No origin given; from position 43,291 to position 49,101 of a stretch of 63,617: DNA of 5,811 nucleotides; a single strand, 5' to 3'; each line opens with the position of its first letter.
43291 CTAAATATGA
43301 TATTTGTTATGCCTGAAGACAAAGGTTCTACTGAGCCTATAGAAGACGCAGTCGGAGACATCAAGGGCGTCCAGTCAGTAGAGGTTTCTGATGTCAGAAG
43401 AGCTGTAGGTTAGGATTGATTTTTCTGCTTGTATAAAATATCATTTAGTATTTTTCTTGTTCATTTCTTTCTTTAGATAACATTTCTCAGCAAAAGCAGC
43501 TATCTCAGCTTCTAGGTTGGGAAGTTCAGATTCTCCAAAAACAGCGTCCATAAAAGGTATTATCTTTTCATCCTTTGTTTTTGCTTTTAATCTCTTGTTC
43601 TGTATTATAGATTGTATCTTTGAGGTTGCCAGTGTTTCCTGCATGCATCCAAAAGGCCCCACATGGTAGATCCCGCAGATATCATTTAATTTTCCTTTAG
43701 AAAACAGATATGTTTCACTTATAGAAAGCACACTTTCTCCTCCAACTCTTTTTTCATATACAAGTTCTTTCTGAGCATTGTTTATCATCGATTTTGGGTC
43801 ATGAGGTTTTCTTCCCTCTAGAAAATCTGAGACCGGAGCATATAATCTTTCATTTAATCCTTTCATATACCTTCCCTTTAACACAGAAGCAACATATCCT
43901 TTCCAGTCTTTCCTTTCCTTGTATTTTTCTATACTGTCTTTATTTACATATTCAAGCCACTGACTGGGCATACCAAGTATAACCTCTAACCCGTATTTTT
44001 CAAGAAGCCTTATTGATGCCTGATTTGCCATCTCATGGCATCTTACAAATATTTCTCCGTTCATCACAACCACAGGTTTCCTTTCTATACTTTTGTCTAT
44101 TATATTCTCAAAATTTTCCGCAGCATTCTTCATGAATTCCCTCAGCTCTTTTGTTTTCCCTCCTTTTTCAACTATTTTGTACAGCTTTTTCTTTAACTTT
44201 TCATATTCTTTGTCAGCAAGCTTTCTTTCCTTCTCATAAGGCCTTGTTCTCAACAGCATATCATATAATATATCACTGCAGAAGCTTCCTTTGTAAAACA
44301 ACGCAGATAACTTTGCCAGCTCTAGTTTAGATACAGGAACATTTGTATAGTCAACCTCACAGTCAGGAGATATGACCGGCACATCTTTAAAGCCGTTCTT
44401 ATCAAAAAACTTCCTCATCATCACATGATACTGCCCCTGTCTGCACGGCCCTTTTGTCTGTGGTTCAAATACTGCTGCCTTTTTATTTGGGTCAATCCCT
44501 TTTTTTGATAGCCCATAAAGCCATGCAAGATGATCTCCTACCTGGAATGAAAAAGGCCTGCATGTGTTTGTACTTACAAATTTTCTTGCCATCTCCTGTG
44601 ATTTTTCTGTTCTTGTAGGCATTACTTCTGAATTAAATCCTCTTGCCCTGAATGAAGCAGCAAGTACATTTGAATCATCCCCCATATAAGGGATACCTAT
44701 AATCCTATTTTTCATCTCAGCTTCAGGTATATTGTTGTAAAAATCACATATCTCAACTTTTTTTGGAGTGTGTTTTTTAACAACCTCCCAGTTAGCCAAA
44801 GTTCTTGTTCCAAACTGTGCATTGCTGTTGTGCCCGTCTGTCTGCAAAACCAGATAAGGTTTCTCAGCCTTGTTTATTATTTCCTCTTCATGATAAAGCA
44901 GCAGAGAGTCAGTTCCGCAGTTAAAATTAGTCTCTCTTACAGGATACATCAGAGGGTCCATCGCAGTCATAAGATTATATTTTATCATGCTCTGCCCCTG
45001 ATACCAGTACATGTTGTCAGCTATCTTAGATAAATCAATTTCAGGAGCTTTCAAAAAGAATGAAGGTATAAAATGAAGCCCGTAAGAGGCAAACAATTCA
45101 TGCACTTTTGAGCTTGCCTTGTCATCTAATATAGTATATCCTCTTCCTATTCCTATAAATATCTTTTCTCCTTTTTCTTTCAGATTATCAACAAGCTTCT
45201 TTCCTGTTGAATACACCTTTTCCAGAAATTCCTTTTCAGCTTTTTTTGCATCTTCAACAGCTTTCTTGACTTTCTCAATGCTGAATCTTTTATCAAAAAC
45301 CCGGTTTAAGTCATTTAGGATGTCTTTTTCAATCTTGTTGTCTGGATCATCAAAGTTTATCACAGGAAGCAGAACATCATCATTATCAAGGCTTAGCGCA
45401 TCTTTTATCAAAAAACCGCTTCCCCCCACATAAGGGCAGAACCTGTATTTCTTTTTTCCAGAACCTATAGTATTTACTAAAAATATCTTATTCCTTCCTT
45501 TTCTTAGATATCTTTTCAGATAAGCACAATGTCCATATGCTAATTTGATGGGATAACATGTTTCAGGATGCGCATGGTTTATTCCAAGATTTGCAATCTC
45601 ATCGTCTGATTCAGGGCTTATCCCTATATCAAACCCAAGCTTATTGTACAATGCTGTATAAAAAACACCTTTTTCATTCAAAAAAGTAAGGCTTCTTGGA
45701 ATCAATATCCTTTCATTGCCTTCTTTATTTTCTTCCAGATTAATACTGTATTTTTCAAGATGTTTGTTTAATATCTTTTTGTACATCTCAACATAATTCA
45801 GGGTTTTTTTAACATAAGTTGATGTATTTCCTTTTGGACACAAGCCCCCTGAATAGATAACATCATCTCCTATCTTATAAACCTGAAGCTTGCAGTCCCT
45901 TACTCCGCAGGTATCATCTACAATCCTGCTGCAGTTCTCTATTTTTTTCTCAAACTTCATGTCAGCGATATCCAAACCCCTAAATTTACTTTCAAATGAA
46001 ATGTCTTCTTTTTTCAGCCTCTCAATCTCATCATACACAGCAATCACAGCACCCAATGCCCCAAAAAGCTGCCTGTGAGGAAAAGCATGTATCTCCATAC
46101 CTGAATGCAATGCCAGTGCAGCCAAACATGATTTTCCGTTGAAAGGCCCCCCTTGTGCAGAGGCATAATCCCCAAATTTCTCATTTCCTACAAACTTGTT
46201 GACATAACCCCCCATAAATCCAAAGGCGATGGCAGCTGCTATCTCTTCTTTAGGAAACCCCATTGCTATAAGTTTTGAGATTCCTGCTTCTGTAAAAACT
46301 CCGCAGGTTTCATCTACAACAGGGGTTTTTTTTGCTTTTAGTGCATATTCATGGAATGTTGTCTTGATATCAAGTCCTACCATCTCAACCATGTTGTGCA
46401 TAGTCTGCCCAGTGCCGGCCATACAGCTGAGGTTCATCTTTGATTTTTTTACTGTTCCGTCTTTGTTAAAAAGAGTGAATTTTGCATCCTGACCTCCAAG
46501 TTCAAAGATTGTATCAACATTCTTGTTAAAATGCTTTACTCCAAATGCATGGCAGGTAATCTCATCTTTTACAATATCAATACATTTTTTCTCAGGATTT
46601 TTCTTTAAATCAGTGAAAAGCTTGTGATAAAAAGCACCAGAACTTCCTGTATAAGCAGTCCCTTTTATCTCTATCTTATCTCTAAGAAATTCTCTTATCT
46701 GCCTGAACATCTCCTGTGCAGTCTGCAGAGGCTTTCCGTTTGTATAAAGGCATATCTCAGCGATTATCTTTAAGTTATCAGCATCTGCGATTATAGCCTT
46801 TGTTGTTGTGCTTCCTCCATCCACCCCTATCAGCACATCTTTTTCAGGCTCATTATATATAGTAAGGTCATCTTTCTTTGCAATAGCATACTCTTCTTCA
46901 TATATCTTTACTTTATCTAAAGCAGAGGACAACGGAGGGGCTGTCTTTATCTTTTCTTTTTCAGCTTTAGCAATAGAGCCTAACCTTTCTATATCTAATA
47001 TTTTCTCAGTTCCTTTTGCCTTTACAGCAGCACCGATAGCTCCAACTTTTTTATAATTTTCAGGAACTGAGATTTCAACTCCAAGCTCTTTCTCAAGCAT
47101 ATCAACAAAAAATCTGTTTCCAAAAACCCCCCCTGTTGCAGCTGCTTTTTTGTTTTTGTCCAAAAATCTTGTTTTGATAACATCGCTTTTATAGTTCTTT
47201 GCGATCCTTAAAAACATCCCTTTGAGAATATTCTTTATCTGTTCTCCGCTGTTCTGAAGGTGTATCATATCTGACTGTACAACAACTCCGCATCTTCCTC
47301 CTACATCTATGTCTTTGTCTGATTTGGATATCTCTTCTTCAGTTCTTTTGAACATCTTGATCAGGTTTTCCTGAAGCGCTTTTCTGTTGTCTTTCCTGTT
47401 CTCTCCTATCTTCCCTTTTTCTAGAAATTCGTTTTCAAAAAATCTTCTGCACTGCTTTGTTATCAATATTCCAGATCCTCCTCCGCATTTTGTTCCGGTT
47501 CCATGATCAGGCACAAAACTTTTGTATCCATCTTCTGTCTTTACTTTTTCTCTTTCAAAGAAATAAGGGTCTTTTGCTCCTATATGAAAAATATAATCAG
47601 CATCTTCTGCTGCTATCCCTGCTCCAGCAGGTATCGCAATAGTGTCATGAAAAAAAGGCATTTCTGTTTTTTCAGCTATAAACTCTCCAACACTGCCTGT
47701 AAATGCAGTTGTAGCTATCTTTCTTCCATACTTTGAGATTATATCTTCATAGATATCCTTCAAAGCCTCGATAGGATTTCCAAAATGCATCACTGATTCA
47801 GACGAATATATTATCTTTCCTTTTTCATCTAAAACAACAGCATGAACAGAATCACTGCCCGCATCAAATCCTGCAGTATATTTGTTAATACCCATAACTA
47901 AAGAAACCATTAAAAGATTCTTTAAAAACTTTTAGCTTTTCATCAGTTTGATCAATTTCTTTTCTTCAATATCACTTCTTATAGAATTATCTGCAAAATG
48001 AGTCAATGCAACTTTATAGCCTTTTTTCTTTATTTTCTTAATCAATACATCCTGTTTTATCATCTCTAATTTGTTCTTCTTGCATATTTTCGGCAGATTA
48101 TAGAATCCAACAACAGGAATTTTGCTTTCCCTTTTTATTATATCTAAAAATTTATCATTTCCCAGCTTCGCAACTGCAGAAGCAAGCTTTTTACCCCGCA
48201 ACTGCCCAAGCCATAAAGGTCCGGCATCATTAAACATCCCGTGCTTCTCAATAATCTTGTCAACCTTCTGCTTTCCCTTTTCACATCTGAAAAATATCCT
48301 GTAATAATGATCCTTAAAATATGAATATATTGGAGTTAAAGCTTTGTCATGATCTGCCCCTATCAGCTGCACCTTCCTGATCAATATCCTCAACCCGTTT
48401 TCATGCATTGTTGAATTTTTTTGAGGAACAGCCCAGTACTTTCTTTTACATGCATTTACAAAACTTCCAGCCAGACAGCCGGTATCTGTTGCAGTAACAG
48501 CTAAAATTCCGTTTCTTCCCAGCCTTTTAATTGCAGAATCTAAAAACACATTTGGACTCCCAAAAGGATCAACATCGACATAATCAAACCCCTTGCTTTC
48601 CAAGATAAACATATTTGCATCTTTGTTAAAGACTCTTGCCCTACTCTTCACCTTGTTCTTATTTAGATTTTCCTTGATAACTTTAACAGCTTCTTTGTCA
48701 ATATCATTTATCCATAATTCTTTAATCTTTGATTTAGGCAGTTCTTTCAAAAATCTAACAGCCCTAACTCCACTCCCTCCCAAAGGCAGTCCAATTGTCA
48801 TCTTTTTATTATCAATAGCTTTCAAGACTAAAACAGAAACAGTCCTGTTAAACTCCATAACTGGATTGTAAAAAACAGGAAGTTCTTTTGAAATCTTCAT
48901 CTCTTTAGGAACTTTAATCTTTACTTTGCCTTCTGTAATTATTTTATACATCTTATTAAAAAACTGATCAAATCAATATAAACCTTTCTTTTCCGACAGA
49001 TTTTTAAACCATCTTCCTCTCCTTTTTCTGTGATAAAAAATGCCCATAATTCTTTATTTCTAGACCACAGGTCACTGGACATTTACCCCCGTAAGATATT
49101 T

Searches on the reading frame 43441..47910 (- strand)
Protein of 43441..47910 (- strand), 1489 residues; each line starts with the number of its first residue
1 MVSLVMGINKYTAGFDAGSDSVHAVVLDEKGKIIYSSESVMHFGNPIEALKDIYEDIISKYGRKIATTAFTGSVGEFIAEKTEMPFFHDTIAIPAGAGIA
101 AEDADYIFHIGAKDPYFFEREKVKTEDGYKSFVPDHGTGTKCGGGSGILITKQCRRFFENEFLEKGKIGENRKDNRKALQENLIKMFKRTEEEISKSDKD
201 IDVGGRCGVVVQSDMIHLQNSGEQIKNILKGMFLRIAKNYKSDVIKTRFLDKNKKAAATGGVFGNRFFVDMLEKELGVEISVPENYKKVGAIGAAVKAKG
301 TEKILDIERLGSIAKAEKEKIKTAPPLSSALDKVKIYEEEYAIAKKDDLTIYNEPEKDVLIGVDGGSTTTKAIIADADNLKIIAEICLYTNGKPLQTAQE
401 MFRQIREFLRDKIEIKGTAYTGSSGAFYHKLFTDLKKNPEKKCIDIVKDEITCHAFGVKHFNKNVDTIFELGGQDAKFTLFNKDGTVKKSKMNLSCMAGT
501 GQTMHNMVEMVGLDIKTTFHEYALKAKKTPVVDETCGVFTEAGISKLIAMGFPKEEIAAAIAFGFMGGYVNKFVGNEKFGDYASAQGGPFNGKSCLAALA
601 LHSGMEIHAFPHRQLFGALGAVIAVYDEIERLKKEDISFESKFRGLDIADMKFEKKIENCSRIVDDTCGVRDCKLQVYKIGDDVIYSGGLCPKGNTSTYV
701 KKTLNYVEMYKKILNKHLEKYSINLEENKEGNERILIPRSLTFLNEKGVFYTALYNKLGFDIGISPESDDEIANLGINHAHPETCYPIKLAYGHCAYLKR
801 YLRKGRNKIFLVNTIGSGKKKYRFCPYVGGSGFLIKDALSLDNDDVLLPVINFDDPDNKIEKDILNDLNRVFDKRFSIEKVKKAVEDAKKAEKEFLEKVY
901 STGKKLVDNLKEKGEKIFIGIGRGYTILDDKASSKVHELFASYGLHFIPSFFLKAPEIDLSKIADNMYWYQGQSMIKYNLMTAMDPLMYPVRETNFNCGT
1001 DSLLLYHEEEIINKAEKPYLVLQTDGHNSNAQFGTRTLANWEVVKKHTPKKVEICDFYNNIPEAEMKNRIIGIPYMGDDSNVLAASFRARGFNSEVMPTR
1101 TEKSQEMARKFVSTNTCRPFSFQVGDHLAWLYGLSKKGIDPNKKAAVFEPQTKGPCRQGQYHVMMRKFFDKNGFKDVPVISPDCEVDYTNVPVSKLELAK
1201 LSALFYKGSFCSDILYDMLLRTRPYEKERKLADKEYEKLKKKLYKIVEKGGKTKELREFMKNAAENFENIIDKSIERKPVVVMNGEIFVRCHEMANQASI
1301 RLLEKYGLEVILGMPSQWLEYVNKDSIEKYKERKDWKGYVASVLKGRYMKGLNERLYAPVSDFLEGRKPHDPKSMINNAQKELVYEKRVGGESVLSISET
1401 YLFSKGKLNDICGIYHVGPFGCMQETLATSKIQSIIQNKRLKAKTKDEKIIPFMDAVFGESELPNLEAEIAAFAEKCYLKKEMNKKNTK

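Call 23: search_protein_families(library=pfam, proteins=[window:43441-47910:-], max_evalue=0.0001)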
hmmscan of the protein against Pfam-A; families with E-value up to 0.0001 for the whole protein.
window:43441-47910:- (1489 aa): 2 families
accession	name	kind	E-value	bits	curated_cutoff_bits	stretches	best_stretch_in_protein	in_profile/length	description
PF09989.15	DUF2229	-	8.2e-38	130.6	29.4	1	735-949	2-214/218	CoA enzyme activase uncharacterised domain (DUF2229)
PF01869.26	BcrAD_BadFG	-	3e-34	119.2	31.5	2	361-623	1-269/271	BadF/BadG/BcrA/BcrD ATPase family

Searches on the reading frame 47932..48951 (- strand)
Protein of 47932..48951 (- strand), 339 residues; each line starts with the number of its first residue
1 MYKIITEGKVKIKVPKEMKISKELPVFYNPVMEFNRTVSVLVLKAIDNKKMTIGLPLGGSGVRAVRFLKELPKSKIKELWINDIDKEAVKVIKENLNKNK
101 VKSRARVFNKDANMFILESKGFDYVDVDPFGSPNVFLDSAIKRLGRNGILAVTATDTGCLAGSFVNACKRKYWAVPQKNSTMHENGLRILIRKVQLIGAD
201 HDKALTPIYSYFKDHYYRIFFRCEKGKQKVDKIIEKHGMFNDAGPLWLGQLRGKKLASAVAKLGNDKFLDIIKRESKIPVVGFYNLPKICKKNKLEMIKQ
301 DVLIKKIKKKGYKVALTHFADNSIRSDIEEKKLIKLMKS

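Call 23: search_protein_families(library=pfam, proteins=[window:47932-48951:-], max_evalue=0.0001)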
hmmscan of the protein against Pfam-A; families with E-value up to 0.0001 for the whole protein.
window:47932-48951:- (339 aa): 1 family
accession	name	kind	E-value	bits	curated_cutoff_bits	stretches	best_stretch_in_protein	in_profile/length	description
PF02005.22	TRM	-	1.5e-89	301.2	27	2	8-239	1-238/376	N2,N2-dimethylguanosine tRNA methyltransferase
